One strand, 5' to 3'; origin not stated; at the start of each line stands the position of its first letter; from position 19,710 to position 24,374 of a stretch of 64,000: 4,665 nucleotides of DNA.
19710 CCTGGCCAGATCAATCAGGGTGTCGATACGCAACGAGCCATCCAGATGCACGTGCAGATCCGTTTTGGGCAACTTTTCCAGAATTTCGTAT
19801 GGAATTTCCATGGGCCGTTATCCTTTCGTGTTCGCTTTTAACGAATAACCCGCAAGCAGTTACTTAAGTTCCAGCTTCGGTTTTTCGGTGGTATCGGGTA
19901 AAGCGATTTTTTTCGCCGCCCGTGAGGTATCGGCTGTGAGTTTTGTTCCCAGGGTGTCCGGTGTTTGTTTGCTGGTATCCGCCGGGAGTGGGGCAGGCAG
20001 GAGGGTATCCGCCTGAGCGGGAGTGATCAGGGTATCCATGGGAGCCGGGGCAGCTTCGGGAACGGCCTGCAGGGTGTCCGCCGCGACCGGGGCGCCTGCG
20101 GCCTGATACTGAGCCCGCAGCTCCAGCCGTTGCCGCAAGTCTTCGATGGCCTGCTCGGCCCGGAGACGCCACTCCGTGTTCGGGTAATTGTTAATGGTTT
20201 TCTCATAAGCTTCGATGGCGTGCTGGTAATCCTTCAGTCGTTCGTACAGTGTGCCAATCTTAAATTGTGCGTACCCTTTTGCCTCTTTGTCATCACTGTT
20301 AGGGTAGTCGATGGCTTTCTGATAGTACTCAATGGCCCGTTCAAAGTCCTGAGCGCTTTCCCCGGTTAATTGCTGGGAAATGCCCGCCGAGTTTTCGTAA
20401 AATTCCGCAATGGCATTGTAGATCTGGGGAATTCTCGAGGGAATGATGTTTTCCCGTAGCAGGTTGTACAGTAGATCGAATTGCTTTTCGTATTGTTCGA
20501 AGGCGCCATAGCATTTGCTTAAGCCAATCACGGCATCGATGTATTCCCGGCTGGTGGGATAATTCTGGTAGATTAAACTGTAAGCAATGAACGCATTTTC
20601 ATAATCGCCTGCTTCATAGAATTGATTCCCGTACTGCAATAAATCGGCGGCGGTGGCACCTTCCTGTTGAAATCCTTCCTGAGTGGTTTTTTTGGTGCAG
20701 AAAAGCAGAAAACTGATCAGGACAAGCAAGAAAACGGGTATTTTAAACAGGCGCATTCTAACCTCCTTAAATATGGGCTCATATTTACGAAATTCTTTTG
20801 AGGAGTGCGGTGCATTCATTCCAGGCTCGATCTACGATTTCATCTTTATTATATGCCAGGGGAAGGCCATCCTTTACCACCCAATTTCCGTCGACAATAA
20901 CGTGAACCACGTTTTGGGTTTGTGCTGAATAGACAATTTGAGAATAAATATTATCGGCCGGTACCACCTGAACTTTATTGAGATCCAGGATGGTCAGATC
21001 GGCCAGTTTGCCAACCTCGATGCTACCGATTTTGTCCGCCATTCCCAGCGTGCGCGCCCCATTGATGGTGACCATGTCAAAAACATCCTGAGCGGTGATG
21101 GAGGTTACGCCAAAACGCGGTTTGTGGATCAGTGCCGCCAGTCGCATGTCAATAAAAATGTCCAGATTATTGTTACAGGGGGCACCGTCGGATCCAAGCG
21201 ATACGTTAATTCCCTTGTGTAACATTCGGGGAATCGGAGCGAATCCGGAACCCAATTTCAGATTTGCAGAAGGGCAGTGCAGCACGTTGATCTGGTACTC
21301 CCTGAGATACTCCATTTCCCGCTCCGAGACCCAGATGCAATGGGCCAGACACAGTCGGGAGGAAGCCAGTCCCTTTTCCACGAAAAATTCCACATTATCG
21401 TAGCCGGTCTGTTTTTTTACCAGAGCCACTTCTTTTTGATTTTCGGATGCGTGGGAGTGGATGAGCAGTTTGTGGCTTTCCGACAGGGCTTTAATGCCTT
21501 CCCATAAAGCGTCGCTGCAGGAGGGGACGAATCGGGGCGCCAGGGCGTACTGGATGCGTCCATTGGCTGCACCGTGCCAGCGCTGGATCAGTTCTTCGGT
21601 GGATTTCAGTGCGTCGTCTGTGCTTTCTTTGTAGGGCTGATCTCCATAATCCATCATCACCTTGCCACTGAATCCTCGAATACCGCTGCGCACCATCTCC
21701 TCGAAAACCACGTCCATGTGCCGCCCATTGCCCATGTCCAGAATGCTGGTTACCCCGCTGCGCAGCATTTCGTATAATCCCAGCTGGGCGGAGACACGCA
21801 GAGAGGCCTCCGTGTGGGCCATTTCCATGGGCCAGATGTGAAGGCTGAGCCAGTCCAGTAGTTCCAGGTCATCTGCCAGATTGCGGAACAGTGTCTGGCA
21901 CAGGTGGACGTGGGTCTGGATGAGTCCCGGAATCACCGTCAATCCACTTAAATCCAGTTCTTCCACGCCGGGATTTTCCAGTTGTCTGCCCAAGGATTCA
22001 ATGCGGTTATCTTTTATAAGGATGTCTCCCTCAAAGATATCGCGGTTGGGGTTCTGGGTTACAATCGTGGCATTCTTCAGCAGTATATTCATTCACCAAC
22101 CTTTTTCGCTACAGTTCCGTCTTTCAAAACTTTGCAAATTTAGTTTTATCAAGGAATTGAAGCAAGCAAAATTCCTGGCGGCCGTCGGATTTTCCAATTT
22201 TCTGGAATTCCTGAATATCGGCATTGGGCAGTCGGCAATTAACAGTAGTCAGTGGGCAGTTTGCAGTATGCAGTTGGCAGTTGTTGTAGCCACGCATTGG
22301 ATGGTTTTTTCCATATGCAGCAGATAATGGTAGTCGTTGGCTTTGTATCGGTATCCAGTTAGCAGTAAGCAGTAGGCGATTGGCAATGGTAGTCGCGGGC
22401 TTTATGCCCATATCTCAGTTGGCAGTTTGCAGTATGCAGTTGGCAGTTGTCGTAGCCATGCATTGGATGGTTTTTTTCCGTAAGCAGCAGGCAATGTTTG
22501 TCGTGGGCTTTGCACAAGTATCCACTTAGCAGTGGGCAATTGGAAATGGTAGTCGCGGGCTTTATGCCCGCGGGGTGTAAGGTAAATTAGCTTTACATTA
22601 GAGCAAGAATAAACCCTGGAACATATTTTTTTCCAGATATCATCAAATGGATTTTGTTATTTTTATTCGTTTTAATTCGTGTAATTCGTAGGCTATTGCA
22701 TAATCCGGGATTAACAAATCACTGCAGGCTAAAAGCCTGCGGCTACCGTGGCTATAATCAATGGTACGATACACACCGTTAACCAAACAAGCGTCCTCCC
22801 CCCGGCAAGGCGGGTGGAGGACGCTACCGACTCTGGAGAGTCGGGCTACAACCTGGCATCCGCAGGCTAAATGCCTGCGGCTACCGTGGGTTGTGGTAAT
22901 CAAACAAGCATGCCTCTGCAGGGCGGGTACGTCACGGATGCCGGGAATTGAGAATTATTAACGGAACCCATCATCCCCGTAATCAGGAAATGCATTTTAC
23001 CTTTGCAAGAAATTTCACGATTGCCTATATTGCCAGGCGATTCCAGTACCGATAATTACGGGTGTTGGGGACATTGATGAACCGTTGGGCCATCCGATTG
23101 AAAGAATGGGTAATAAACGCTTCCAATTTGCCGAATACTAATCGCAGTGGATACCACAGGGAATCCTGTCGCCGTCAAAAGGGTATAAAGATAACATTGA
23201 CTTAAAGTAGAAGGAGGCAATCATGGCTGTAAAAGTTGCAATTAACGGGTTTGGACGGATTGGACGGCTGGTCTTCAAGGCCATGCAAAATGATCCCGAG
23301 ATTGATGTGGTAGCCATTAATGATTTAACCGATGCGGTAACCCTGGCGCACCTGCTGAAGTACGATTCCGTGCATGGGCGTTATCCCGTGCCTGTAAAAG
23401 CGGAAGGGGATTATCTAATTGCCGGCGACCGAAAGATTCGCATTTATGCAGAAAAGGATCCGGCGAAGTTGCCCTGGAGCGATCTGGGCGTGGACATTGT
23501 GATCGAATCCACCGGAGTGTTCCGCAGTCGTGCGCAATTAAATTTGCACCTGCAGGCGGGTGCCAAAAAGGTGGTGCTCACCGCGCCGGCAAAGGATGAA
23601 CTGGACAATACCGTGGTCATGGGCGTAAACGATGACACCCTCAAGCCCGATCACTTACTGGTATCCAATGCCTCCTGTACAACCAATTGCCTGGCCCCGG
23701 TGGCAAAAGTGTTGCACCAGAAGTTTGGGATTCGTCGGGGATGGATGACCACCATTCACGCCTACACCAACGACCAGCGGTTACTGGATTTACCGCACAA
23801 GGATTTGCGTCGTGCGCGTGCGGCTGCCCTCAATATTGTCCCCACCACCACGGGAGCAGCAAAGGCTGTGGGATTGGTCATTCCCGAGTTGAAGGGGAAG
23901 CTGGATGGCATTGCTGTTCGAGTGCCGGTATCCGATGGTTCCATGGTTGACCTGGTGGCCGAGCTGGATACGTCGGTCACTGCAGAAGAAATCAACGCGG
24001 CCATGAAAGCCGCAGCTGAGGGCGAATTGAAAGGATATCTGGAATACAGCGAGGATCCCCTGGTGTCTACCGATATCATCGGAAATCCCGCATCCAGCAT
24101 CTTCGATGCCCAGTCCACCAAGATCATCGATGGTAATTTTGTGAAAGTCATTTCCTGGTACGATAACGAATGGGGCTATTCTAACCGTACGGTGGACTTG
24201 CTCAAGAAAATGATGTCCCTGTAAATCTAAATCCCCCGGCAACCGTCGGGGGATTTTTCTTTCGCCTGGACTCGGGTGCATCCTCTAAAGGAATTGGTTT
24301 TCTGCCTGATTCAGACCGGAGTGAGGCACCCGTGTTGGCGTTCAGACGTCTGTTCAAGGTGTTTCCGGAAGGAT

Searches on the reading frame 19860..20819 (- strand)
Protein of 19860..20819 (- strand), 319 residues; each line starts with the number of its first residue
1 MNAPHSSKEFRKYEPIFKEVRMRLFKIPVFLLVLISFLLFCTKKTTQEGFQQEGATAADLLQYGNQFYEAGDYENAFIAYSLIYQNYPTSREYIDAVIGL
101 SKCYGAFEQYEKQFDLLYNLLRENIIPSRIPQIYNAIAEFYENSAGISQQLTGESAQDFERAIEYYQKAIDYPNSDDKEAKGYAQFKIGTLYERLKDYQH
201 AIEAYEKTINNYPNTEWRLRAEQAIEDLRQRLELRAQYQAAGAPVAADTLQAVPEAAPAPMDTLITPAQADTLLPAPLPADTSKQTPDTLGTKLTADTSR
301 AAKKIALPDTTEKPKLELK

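Call 49: search_protein_families(library=pfam, proteins=[window:19860-20819:-], max_evalue=0.00001)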
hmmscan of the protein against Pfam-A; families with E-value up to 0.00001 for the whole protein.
window:19860-20819:- (319 aa): 6 families
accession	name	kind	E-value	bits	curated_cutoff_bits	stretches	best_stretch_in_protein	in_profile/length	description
PF13174.12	TPR_6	-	1.9e-12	47.4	26.3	1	183-215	1-33/33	Tetratricopeptide repeat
PF13428.12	TPR_14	-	1.5e-08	34.9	23.5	0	187-218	6-38/44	Tetratricopeptide repeat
PF07719.23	TPR_2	-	5.6e-08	32.8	27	0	183-214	2-33/34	Tetratricopeptide repeat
PF13424.12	TPR_12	-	9.7e-08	32.5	30.1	1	156-213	16-76/77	Tetratricopeptide repeat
PF13181.12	TPR_8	-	1.2e-06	28.7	25.7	0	184-214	3-33/34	Tetratricopeptide repeat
PF00515.34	TPR_1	-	1.2e-06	28.5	27.8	0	184-214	3-33/34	Tetratricopeptide repeat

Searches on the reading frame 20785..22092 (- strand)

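Call 49: search_protein_families(library=pfam, proteins=[window:20785-22092:-], max_evalue=0.00001)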
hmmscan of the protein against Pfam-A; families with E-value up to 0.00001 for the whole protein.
window:20785-22092:- (435 aa): 2 families
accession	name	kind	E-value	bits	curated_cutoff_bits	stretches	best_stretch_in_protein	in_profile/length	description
PF01979.26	Amidohydro_1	-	5.9e-74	249.8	25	1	52-405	1-345/345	Amidohydrolase family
PF07969.17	Amidohydro_3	-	9.5e-23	81.8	29.7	1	209-406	276-472/472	Amidohydrolase family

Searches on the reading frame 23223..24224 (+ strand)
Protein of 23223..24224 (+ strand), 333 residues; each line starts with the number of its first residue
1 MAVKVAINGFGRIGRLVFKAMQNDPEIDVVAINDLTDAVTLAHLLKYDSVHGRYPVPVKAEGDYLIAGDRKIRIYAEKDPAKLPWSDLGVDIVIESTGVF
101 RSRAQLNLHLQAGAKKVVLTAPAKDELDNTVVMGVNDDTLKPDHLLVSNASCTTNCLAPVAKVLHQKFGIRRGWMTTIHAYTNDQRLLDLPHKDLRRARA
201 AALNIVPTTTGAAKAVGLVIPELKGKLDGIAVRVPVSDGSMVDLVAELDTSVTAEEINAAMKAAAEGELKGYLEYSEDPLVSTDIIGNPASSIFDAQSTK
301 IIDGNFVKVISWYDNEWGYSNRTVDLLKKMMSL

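Call 49: search_protein_families(library=pfam, proteins=[window:23223-24224:+], max_evalue=0.00001)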
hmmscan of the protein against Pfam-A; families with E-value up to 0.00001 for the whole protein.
window:23223-24224:+ (333 aa): 2 families
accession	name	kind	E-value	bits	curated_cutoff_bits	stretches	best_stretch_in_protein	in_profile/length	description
PF02800.25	Gp_dh_C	-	8.2e-71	237.1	24.4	1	157-313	1-158/158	Glyceraldehyde 3-phosphate dehydrogenase, C-terminal domain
PF00044.30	Gp_dh_N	-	7.9e-41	138.9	31.7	1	3-102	1-100/101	Glyceraldehyde 3-phosphate dehydrogenase, NAD binding domain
